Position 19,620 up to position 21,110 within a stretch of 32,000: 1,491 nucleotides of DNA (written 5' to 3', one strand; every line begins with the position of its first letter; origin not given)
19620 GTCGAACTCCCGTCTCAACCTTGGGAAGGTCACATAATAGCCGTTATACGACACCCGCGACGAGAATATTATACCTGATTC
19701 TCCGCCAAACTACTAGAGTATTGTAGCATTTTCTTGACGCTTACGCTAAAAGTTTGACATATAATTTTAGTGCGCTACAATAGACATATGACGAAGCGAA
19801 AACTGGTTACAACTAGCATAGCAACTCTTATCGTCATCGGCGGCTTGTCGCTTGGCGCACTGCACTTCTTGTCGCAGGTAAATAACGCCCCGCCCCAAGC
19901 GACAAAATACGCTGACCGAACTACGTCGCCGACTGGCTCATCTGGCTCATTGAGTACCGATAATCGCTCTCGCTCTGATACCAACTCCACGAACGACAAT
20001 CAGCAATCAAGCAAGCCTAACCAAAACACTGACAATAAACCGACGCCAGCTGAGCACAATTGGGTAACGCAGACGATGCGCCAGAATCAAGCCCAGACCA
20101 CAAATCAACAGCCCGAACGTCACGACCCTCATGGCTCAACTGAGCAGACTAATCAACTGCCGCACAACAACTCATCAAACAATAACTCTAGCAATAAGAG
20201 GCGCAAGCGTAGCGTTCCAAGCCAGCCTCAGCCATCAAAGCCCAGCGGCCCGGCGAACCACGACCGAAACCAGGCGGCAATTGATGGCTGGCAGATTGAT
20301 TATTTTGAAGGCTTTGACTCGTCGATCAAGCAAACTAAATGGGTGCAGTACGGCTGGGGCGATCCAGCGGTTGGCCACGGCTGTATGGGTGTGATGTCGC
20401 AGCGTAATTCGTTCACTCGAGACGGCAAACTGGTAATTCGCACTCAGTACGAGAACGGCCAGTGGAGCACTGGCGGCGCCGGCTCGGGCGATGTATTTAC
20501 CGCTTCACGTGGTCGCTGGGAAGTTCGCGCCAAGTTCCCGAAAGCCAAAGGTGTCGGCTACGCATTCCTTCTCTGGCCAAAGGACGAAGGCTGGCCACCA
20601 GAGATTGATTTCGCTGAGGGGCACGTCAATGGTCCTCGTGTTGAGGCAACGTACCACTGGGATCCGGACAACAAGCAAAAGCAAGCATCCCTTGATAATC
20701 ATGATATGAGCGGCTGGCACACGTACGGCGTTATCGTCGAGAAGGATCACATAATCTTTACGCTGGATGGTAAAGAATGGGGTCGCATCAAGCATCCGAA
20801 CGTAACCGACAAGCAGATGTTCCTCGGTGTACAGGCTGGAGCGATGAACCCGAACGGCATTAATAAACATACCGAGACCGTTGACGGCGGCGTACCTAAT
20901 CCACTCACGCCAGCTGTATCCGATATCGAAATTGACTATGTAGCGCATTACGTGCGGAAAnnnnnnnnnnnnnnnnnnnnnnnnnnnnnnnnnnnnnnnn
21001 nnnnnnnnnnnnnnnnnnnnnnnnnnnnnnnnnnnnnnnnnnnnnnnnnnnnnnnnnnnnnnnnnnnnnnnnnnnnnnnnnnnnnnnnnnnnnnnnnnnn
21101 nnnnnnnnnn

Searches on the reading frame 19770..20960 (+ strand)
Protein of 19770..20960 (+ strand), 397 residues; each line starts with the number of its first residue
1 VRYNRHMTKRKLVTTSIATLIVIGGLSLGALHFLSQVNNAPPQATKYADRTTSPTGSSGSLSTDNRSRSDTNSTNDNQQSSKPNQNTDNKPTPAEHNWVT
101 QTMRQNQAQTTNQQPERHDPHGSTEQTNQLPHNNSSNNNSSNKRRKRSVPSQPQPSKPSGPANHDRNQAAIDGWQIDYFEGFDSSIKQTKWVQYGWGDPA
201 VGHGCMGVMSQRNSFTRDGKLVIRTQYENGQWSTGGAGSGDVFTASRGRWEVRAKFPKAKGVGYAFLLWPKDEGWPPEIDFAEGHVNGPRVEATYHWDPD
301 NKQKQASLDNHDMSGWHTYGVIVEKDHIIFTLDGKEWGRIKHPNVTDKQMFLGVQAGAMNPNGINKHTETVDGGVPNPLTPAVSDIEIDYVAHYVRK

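Call 17: search_protein_families(library=pfam, proteins=[window:19770-20960:+], max_evalue=0.01)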
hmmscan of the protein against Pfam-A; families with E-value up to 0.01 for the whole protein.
window:19770-20960:+ (397 aa): 1 family
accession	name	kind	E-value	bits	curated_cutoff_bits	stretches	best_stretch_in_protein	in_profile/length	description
PF00722.28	Glyco_hydro_16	-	1.9e-11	44.2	22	1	220-346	21-141/175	Glycosyl hydrolases family 16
